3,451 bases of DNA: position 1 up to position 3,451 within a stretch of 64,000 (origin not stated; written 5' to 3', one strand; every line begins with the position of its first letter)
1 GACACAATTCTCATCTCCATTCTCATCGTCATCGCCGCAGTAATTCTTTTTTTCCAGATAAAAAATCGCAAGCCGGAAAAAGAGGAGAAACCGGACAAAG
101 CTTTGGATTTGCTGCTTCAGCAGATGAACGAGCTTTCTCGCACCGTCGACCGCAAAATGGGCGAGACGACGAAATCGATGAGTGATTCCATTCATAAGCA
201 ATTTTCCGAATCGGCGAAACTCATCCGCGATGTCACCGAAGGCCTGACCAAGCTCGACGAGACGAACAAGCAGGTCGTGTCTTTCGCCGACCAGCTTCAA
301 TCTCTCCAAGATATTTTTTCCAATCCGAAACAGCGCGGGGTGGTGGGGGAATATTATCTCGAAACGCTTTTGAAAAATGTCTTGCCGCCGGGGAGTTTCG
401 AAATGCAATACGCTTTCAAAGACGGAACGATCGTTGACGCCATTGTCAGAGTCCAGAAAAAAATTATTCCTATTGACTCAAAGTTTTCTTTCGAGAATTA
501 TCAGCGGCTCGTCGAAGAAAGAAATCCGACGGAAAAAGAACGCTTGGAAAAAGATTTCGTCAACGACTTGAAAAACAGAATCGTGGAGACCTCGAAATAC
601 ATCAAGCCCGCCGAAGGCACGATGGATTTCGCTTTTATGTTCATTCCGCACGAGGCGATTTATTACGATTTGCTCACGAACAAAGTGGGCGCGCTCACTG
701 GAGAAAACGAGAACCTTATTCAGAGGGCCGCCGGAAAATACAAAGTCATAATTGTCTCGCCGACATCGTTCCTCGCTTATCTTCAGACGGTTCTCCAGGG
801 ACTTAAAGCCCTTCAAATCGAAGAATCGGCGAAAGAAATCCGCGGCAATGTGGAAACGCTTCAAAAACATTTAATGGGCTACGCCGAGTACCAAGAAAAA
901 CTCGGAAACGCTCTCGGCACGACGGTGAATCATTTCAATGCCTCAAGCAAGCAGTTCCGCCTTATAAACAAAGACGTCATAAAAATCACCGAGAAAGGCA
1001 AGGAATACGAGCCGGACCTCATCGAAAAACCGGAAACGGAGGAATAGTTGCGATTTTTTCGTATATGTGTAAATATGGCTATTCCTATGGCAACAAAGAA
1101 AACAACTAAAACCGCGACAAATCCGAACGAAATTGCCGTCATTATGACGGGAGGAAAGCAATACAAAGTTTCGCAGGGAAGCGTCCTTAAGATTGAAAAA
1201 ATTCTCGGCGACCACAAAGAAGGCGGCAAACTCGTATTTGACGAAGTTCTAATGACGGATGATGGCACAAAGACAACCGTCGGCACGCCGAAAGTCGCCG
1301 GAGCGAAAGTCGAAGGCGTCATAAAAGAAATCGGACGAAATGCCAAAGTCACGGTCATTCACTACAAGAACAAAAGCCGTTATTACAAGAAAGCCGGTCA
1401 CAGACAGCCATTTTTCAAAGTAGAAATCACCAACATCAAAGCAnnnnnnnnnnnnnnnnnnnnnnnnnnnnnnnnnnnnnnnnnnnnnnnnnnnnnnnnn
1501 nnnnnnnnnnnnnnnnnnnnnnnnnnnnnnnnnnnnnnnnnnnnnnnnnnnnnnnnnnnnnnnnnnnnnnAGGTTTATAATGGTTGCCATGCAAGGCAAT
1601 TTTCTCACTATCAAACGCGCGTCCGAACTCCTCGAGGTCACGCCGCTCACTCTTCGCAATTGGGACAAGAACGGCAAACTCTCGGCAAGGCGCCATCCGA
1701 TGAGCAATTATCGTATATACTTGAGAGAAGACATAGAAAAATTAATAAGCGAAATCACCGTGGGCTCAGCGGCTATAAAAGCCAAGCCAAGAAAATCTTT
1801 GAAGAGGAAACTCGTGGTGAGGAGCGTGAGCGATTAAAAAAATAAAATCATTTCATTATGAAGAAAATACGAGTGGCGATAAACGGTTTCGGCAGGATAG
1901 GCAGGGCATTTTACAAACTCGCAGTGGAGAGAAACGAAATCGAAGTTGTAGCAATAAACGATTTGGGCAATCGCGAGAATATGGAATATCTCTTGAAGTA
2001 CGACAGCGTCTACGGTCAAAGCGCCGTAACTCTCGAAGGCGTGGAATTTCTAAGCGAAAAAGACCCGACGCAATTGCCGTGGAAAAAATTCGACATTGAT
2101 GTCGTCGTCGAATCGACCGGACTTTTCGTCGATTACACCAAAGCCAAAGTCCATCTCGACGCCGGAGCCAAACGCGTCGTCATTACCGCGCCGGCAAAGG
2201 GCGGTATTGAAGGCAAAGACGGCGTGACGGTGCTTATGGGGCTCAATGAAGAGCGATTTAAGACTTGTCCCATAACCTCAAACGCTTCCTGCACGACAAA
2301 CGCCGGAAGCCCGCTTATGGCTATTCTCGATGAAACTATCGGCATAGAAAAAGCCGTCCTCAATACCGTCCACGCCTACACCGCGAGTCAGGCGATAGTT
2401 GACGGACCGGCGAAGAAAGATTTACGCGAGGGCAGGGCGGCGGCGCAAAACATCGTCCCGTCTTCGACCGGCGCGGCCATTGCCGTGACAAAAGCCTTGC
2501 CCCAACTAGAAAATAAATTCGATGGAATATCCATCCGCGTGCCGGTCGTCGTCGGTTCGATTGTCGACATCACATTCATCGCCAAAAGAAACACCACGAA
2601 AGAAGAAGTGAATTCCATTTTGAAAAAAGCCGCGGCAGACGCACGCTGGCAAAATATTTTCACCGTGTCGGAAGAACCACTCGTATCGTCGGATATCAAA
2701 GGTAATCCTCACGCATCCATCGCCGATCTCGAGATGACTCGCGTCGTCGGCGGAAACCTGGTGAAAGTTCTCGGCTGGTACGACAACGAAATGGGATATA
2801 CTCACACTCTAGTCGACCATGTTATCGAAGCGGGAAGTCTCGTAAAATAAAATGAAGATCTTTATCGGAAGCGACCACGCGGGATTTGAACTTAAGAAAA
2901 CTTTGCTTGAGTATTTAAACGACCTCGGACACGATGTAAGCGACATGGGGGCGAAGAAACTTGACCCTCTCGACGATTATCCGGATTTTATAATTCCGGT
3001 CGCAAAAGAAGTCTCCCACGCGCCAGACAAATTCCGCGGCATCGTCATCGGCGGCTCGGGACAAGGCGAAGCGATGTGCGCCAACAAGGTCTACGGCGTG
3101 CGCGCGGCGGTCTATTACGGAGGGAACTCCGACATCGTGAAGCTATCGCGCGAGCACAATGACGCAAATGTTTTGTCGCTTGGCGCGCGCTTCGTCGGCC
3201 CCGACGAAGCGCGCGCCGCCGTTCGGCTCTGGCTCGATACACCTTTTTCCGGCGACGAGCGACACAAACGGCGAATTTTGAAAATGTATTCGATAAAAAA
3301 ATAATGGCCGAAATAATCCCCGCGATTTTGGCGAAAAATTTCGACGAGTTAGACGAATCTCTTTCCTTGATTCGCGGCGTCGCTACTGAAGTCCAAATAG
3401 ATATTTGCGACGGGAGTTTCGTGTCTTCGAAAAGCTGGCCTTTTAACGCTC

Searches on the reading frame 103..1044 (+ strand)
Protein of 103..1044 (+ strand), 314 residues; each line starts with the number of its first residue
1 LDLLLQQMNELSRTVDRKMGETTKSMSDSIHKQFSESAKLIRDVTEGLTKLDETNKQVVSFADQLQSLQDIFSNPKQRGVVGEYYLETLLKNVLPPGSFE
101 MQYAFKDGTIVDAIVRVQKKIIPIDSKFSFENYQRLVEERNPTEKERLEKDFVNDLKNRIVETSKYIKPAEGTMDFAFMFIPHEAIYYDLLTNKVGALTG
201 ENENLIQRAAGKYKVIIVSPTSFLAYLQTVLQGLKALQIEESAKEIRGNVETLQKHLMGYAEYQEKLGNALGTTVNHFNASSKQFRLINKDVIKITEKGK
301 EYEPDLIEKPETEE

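Call 26: search_protein_families(library=pfam, proteins=[window:103-1044:+], max_evalue=0.01)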
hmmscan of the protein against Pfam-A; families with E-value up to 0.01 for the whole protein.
window:103-1044:+ (314 aa): 1 family
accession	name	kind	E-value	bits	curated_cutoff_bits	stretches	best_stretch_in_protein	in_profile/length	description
PF02646.22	RmuC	-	1e-51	176.2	26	1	7-301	2-283/291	RmuC family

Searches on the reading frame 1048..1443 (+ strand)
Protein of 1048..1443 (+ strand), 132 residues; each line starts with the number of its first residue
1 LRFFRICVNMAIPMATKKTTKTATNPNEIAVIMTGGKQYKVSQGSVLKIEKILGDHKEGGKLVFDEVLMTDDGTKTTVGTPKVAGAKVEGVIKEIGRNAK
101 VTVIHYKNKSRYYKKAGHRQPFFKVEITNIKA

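Call 26: search_protein_families(library=pfam, proteins=[window:1048-1443:+], max_evalue=0.01)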
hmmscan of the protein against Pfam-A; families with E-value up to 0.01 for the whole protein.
window:1048-1443:+ (132 aa): 1 family
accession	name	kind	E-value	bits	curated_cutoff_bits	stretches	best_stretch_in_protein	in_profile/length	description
PF00829.26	Ribosomal_L21p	-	2.4e-29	102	27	1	30-130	3-99/99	Ribosomal prokaryotic L21 protein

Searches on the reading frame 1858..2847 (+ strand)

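Call 26: search_protein_families(library=pfam, proteins=[window:1858-2847:+], max_evalue=0.01)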
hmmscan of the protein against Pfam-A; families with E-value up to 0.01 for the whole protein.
window:1858-2847:+ (330 aa): 2 families
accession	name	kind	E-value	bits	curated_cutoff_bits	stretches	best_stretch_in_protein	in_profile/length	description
PF02800.25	Gp_dh_C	-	1e-53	181.6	24.4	1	152-308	3-158/158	Glyceraldehyde 3-phosphate dehydrogenase, C-terminal domain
PF00044.30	Gp_dh_N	-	1.3e-28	99.7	31.7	1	4-92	1-100/101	Glyceraldehyde 3-phosphate dehydrogenase, NAD binding domain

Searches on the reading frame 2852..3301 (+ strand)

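Call 26: search_protein_families(library=pfam, proteins=[window:2852-3301:+], max_evalue=0.01)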
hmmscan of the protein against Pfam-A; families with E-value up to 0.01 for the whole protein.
window:2852-3301:+ (150 aa): 1 family
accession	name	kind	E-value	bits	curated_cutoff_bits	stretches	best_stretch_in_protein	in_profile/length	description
PF02502.23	LacAB_rpiB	-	3e-44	150.8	24.7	1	3-144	1-137/138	Ribose/Galactose Isomerase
